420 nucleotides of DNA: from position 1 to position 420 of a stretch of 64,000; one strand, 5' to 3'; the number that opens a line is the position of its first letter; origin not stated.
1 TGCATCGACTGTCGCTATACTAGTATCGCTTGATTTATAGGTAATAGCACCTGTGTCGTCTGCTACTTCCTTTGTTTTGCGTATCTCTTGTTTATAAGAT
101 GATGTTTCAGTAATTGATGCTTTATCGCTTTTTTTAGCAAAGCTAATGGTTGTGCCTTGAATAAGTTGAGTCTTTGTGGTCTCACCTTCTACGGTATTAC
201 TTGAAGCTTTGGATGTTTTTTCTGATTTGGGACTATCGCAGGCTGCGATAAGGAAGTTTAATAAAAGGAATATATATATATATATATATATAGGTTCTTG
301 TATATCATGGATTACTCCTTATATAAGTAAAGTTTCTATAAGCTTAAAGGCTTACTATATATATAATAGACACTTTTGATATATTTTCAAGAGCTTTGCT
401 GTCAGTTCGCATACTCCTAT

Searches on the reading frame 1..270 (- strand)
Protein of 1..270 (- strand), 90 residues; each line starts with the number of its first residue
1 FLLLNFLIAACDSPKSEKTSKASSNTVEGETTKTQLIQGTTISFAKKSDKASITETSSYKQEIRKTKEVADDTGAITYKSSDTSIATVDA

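Call 59: search_protein_families(library=pfam, proteins=[window:1-270:-], max_evalue=0.01)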
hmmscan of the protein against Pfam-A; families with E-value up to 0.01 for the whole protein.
window:1-270:- (90 aa): 0 families
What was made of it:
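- On BspA-like / DUF285 (PARCEL) surface protein: The 90 residues inside the window hit no family (call 59), and the rest of the window gene could not be retrieved.
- Checked: Second correction: bases 1..270 encode the end of the signal peptide, the lipobox and mature N-terminal sequence with no Pfam hit of its own (0 families, call 59).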
